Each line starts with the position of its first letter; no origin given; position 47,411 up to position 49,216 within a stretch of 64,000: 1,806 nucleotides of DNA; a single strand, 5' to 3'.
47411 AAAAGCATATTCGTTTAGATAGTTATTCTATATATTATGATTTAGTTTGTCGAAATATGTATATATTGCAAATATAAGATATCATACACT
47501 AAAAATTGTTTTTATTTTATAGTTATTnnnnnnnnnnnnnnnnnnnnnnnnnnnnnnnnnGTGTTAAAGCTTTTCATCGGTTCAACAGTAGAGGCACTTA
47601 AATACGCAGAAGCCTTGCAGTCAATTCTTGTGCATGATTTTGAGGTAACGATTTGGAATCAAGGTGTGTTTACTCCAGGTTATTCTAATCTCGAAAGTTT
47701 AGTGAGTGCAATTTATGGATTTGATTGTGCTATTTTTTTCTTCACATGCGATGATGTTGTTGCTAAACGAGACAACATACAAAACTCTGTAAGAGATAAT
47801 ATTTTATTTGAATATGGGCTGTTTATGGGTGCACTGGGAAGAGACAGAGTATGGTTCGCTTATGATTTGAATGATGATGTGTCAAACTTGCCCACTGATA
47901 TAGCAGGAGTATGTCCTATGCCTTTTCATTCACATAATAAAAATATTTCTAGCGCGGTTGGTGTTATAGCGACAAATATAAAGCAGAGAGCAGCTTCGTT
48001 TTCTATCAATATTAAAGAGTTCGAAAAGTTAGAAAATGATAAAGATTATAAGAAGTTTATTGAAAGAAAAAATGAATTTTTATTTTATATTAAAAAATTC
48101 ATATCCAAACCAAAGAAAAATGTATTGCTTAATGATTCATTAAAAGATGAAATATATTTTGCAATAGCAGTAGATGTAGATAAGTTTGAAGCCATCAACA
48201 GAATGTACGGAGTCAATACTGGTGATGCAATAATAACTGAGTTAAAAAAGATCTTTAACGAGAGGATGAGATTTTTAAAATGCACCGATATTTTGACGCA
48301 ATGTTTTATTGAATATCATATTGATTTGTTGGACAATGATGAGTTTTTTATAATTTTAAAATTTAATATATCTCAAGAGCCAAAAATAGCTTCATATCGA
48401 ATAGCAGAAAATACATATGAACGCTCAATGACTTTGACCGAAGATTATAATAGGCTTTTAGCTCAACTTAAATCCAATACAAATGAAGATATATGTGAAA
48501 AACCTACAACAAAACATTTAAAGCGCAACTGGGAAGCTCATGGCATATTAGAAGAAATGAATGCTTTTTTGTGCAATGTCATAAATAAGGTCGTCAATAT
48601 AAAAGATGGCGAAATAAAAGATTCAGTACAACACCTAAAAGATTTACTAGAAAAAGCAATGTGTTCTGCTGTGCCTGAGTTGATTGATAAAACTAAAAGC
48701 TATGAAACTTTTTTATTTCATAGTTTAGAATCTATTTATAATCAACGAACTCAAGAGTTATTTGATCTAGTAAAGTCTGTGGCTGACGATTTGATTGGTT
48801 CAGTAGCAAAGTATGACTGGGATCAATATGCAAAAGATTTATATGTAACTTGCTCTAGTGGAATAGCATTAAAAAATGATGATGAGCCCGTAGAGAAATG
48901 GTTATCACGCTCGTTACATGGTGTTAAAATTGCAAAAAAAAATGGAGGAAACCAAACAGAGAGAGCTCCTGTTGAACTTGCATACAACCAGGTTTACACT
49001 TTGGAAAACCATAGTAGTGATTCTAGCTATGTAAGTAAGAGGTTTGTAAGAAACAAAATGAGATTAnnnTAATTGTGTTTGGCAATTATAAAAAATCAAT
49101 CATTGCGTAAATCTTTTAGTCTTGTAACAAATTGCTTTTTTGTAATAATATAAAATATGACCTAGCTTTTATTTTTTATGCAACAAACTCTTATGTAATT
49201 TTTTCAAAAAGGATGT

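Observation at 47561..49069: One polypeptide fuses a TIR-like domain to a divergent GGDEF/palm-cyclase-like domain (DNDEF signature, ~125-aa insertion): a candidate new nucleotide-signalling defence gene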

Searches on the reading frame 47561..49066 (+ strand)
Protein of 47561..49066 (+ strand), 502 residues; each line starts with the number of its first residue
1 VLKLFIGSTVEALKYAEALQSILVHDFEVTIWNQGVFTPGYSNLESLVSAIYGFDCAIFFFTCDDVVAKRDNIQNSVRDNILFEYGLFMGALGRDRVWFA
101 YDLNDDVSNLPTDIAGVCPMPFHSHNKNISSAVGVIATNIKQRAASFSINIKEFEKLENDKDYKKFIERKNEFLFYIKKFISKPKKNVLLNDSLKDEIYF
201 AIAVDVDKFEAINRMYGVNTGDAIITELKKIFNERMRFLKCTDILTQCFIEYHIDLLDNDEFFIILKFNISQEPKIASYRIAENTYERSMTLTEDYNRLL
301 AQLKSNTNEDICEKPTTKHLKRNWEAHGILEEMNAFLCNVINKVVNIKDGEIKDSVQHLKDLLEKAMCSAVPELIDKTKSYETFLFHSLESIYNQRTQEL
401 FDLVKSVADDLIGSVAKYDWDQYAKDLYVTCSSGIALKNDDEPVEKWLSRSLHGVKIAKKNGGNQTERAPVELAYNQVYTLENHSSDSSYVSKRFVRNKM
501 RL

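Call 3: search_protein_families(library=pfam, proteins=[window:47561-49066:+], max_evalue=1)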
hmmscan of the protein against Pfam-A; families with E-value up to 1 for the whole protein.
window:47561-49066:+ (502 aa): 5 families
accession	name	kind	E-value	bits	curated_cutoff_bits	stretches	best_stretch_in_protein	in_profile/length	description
PF10137.14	CAP12-PCTIR_TIR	-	2.3e-26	92.6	24.7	1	3-122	1-117/119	CAP12/Pycsar effector protein, TIR domain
PF00990.26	GGDEF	-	3.2e-09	37.2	23.8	2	196-288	30-110/161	Diguanylate cyclase, GGDEF domain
PF20552.4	HTH_62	-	0.045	14.2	27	1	379-410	17-48/72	Recombinase-like helix-turn-helix domain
PF20874.2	Relaxase_M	-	0.42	11.2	27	1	145-179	32-67/86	Relaxase central domain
PF18689.6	PriX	-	0.63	10.8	25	0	336-406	19-93/95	Primase X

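Call 4: search_protein_families(library=padloc, proteins=[window:47561-49066:+], max_evalue=1)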
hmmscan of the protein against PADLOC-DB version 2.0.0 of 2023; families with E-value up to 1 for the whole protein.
window:47561-49066:+ (502 aa): 9 families
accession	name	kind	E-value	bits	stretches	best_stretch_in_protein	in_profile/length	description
PDLC00729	Effector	-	6e-36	122.4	1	3-157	5-158/310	TIR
PDLC00731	Effector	-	1.1e-34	117.8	1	3-144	156-298/306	TIR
PDLC00732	Effector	-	1.4e-30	104.3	1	3-142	152-292/301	TIR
PDLC02371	PycTIR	-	8e-24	82.5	1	3-143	153-281/288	-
PDLC05005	PDC-S35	-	2.2e-10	38.7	1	55-125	170-239/264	-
PDLC05004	PDC-S35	-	9.6e-10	36.5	1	57-130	173-245/265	-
PDLC05007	PDC-S35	-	1.1e-09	36.4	1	56-126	186-255/278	-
PDLC05006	PDC-S35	-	1.1e-07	29.5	1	44-142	124-221/231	-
PDLC05003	PDC-S35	-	5.2e-07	27.5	1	45-131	132-222/245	-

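Call 5: search_solved_structures(query=window:47561-49066:+, max_evalue=1, show_alignments=3)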
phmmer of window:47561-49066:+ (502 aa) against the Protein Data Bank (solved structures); distinct sequences matched with E-value up to 1: 8.
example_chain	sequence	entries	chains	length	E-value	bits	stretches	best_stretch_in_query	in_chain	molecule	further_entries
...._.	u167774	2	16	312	2.8e-22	82.5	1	3-124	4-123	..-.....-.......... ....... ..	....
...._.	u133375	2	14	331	4.5e-13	52.2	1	3-131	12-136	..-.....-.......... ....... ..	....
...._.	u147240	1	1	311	1.4e-09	40.7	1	4-124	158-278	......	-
4zve_A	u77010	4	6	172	0.0018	20.5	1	201-237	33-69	Diguanylate cyclase DosC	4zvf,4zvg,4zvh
7un9_A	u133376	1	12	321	0.0031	19.7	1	58-99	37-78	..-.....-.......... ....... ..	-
7czo_A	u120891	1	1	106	0.16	14.1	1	75-125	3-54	Uncharacterized protein HI_0666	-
6eib_A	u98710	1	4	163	0.38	12.8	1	201-234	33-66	Sensory box/GGDEF family protein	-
6zxm_A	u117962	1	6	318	0.58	12.2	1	196-246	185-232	Putative GGDEF/response regulator receiver domain protein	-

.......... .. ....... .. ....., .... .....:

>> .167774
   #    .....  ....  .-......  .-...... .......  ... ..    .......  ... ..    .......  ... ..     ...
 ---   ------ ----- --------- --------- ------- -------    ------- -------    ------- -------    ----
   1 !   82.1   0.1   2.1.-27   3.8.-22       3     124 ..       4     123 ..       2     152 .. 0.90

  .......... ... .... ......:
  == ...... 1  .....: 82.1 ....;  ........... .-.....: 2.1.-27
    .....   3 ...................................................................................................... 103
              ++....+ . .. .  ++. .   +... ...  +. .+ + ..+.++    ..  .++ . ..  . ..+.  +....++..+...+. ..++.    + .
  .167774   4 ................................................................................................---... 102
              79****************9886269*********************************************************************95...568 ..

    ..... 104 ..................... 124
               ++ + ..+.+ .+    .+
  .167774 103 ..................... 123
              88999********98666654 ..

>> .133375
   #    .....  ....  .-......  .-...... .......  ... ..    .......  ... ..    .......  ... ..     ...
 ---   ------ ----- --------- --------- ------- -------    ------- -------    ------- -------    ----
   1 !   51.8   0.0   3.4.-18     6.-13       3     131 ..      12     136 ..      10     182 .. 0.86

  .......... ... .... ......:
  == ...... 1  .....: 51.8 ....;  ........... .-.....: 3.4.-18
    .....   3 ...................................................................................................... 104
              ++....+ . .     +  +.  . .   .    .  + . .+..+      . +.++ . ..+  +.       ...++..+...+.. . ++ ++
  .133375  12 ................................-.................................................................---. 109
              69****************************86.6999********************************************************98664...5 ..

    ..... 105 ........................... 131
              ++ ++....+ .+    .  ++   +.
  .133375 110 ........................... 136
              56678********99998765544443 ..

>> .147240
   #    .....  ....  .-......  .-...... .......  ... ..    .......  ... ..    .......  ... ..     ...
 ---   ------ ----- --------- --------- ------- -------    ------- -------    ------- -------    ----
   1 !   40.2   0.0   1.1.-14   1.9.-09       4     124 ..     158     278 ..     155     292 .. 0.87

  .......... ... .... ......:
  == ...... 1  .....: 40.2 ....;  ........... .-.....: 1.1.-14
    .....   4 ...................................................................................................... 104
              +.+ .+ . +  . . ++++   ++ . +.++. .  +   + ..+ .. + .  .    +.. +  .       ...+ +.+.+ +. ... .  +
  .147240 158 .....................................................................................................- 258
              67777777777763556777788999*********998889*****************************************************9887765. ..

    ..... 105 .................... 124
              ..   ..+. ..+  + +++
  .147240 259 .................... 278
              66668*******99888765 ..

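Call 6: search_protein_families(library=ncbifam, proteins=[window:47561-49066:+], max_evalue=0.1)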
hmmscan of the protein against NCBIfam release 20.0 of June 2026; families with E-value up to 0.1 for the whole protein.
window:47561-49066:+ (502 aa): 11 families
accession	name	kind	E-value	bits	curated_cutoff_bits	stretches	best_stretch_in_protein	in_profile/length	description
NF050172.1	CDNTAsCap12CFB2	equivalog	4.4e-29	101.7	450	1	3-128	4-126/312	CBASS system CD-NTase-associated NAD(+) hydrolase Cap12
NF050171.1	CDNTAsCap12CFB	equivalog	4.2e-25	88.6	450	1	3-179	1-178/305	CBASS system CD-NTase-associated NAD(+) hydrolase Cap12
NF038266.1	diguan_SiaD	equivalog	3.8e-08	33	290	1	199-237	126-164/252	biofilm regulation diguanylate cyclase SiaD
NF007135.0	PRK09581.1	equivalog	2.6e-07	29.8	474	1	189-238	313-363/457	PleD family two-component system response regulator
TIGR00254.1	GGDEF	domain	4.2e-06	26.5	37.4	1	197-237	35-75/168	diguanylate cyclase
NF007380.0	PRK09894.1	equivalog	9.9e-05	21.8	256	1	199-238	159-198/296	diguanylate cyclase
NF051473.1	DigCycDgcsShew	equivalog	0.0022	17.4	400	1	201-270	169-226/291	diguanylate cyclase DgcS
NF047654.1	DiguCycDgcRLepto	equivalog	0.003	16.5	500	1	202-247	167-210/295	diguanylate cyclase DgcR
NF007423.1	PRK09966.1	equivalog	0.027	13.4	325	0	203-237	275-309/390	diguanylate cyclase DgcN/YfiN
NF033412.1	primase_PriX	equivalog_domain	0.032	14.5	50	0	344-406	30-88/102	DNA primase noncatalytic subunit PriX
NF007298.0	PRK09776.1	equivalog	0.036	11.9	1135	1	203-237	720-754/1111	diguanylate cyclase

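Call 7: find_homologous_proteins(query=window:47561-49066:+)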
Query window:47561-49066:+ (502 aa): 32 proteins with E <= 0.001 among 8000 candidates.
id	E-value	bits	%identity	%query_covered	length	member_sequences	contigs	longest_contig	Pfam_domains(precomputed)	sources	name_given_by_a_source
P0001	0.0e+0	1132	100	100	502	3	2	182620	PF00990.27,PF10137.15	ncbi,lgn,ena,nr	ncbi:MAG: nucleotide-binding protein [Firmicutes bacterium]|nr:nucleotide-binding protein [Bacillota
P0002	6.3e-127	443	46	97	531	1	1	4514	PF10137.15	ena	-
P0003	6.8e-67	245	41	53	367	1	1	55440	PF00990.27,PF10137.15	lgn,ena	-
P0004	2.9e-62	229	38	55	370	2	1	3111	PF00990.27,PF10137.15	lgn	-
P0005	8.9e-28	116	49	28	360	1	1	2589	PF10137.15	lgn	-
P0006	1.1e-27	115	44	28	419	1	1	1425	PF01582.26,PF13676.12,PF10137.15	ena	-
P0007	8.8e-27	112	39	34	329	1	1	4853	PF10137.15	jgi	jgi:predicted nucleotide-binding protein with TIR-like domain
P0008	8.8e-26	109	42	32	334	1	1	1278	PF10137.15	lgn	-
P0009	1.0e-25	109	45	27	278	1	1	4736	PF10137.15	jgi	jgi:hypothetical protein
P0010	2.0e-25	108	44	28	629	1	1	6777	PF10137.15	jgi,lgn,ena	jgi:predicted nucleotide-binding protein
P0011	3.2e-25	107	45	28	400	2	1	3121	PF10137.15,PF02661.24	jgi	jgi:predicted nucleotide-binding protein/fido (protein-threonine AMPylation protein)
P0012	6.1e-25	106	41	32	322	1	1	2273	PF10137.15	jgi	jgi:hypothetical protein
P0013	6.9e-25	106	37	34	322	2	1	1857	PF10137.15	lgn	-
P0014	8.3e-25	106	43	28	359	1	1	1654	PF10137.15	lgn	-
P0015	1.1e-24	105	42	30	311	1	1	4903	PF10137.15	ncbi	ncbi:MAG TPA: nucleotide-binding protein, partial [Terrimicrobiaceae bacterium]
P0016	1.8e-24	105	41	32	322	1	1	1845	PF10137.15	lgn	-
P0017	2.4e-24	104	39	32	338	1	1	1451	PF10137.15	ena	-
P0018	2.8e-24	104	40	29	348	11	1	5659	PF10137.15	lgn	-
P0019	3.6e-24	104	45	28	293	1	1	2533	PF10137.15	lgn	-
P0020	7.4e-24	103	43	28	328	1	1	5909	PF10137.15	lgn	-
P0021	1.1e-23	102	42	28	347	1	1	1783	PF10137.15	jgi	jgi:hypothetical protein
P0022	1.6e-23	102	38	34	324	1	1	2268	PF10137.15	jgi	jgi:hypothetical protein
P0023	2.1e-22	98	45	28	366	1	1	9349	PF10137.15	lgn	-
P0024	2.4e-21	94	41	28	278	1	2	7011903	PF10137.15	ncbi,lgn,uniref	ncbi:nucleotide-binding protein [Paenibacillus sp. FSL H7-0942]|uniref:nucleotide-binding protein n=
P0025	2.9e-21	94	39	28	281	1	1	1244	PF10137.15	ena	-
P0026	3.0e-20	91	41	27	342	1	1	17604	PF10137.15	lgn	-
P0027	5.5e-20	90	42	28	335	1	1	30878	PF10137.15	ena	-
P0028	3.1e-18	84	35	35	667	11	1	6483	PF10137.15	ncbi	-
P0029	4.5e-18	84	39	28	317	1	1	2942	PF10137.15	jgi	jgi:predicted nucleotide-binding protein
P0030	8.8e-18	83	41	28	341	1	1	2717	PF10137.15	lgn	-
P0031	3.1e-17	81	36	29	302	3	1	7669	PF00027.36,PF10137.15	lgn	-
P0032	1.9e-12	65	41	24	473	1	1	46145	PF10017.16,PF10137.15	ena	-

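Call 10: find_encoding_contigs(protein=P0003, flank=10000, max_places=4)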
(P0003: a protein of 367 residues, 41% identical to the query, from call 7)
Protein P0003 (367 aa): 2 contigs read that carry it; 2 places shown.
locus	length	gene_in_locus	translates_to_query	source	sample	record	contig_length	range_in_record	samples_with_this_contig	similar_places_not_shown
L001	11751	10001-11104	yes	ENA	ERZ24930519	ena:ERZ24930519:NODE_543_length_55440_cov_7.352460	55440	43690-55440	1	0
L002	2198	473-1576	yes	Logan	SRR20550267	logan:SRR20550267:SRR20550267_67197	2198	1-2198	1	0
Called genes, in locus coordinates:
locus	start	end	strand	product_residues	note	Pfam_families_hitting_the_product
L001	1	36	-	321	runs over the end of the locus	PF19300:BPD_transp_1_N, PF00528:BPD_transp_1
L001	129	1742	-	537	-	PF00496:SBP_bac_5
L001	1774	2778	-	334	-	PF02603:Hpr_kinase_N, PF07475:Hpr_kinase_C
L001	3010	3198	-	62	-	PF00830:Ribosomal_L28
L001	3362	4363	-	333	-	PF01210:NAD_Gly3P_dh_N, PF02558:ApbA, PF03807:F420_oxidored (faint), PF07479:NAD_Gly3P_dh_C, PF20618:GPD_NAD_C_bact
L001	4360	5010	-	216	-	PF02660:G3P_acyltransf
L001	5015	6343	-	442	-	PF00009:GTP_EFTU, PF01926:MMR_HSR1, PF02421:FeoB_N, PF00009:GTP_EFTU, PF01926:MMR_HSR1, PF02421:FeoB_N, PF04548:AIG1 (weak), PF14714:KH_dom-like, +5 more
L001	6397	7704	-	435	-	PF00595:PDZ (weak), PF17820:PDZ_6, PF19238:Radical_SAM_2, PF04055:Radical_SAM (faint), PF04459:DUF512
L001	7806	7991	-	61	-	PF01783:Ribosomal_L32p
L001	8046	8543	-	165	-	PF02620:YceD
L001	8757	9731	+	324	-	PF00849:PseudoU_synth_2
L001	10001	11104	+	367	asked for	PF10137:CAP12-PCTIR_TIR, PF00990:GGDEF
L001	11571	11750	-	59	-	?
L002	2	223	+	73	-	?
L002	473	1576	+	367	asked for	PF10137:CAP12-PCTIR_TIR, PF00990:GGDEF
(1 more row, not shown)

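Call 11: find_encoding_contigs(protein=P0002, flank=10000, max_places=4)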
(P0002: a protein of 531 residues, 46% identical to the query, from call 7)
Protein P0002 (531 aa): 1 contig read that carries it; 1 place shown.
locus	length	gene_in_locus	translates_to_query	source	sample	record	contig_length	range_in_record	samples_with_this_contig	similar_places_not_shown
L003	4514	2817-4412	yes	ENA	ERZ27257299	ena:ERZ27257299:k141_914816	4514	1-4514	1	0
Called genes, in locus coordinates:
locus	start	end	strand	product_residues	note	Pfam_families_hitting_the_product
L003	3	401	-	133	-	?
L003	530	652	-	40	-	-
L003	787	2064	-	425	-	PF04326:SLFN_AlbA_2, PF13749:HATPase_c_4, PF12802:MarR_2 (weak), PF25212:HVO_A0114 (faint)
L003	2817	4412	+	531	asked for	PF10137:CAP12-PCTIR_TIR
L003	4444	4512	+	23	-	?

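Call 12: find_encoding_contigs(protein=P0004, flank=10000, max_places=4)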
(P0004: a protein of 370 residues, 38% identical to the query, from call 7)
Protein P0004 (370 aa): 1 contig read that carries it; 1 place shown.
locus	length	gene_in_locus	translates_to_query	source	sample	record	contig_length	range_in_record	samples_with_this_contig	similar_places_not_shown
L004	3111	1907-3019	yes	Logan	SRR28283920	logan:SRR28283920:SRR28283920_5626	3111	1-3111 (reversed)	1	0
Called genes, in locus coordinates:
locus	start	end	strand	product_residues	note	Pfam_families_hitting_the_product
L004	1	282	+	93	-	?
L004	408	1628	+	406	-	PF13676:TIR_2, PF20712:CyanoTRADDas_TM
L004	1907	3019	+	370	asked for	PF10137:CAP12-PCTIR_TIR, PF00990:GGDEF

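Call 62: predict_structure(alignment_id=A5)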
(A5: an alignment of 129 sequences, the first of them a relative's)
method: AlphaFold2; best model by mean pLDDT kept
length: 502 residues; sequences in the alignment: 129
mean_pLDDT: 82.3   pTM: 0.61
mean pLDDT of the five models: 82.3, 81.9, 81.1, 80.6, 80.4
residues with pLDDT >= 90: 260; 70-90: 119; 50-70: 77; < 50: 46
segments of 3 or more residues with pLDDT < 50: 151-158, 187-191, 275-280, 308-317, 319-321, 493-502
pLDDT, mean of each block of 10 residues (from residue 1): 95 97 97 87 88 94 95 95 95 94 92 82 92 97 82 47 90 96 61 71 97 97 98 95 78 94 94 51 52 64 55 42 53 64 60 70 76 78 82 89 96 98 98 97 95 97 98 82 81 46 40
secondary structure, 60 per line:
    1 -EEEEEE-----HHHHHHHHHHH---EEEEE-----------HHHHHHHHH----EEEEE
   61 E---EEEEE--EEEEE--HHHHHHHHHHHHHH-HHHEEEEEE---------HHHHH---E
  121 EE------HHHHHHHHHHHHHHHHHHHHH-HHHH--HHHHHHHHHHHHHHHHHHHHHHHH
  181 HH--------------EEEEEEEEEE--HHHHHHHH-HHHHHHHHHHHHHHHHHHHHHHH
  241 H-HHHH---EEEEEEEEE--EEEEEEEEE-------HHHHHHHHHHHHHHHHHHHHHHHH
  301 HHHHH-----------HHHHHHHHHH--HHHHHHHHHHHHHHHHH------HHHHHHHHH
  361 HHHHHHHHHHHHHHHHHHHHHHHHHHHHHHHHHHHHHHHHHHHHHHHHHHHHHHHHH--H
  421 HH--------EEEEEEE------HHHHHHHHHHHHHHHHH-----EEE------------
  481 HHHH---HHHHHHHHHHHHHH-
elements in order: E2-7 H13-23 E27-31 H43-51 E56-61 E65-69 E72-76 H79-92 E97-102 H112-116 E120-122 H129-149 H151-154 H157-182 E197-206 H209-216 H218-241 H243-246 E250-258 E261-269 H277-305 H317-326 H329-345 H352-417 E431-437 H444-460 E466-468 H481-484 H488-501

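Call 65: fold_search(model_id=the predicted structure, library=pdb)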
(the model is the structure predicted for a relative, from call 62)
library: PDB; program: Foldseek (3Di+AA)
matches with E <= 10: 1248; with E <= 0.001: 28
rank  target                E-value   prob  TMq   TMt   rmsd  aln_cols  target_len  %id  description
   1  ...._D                7.3e-11  1.00  0.25  0.38   4.6       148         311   35  Cryo-EM structure of TIR-STING/c-di-GMP complex (released 2025-08-27)
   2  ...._B                1.3e-10  1.00  0.25  0.38   4.9       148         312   35  Cryo-EM structure of TIR-STING/c-di-GMP complex (released 2025-08-27)
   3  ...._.                3.2e-10  1.00  0.24  0.38   4.0       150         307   33  Cryo-EM structure of TIR-STING/c-di-GMP complex (released 2025-08-27)
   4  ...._B                2.6e-09  1.00  0.24  0.39   5.0       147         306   35  Cryo-EM structure of TIR-STING/c-di-GMP complex fiber (released 2025-08-27)
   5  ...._F                3.6e-09  1.00  0.24  0.38   5.1       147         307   35  Cryo-EM structure of TIR-STING/c-di-GMP complex fiber (released 2025-08-27)
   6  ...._C                5.4e-09  1.00  0.25  0.39   5.2       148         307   35  Cryo-EM structure of TIR-STING/c-di-GMP complex fiber (released 2025-08-27)
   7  2v0n_A                3.2e-08  1.00  0.25  0.28  19.6       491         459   11  ACTIVATED RESPONSE REGULATOR PLED IN COMPLEX WITH C-DIGMP AND GTP- ALPHA-S (released 2007-08-21)
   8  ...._A                3.8e-08  1.00  0.24  0.39   5.1       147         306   35  Cryo-EM structure of TIR-STING/c-di-GMP complex fiber (released 2025-08-27)
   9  2wb4_B                5.6e-08  1.00  0.27  0.30  13.8       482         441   12  activated diguanylate cyclase PleD in complex with c-di-GMP (released 2010-04-21)
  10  2wb4_A                6.7e-08  1.00  0.26  0.28  20.0       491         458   12  activated diguanylate cyclase PleD in complex with c-di-GMP (released 2010-04-21)
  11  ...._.                7.9e-08  1.00  0.24  0.41   2.4       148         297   26  SfSTING with c-di-GMP single fiber (released 2022-07-27)
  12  6zxb_A                1.3e-07  1.00  0.24  0.39  16.7       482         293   10  Diguanylate cyclase DgcR (I-site mutant) in native state (released 2021-03-31)
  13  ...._C                1.4e-07  1.00  0.24  0.40   2.6       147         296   25  SfSTING with c-di-GMP single fiber (released 2022-07-27)
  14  9g86_A                1.5e-07  1.00  0.24  0.27  19.6       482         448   11  Structure of Response regulator PleD in complex with c-diGMP and pppGpp (released 2025-08-06)
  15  9g85_D                1.6e-07  1.00  0.24  0.27  19.4       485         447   11  Structure of Response regulator PleD in complex with c-diGMP and ppGpp (released 2025-08-06)
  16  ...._E                2.0e-07  1.00  0.24  0.40   2.4       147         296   26  SfSTING with c-di-GMP single fiber (released 2022-07-27)
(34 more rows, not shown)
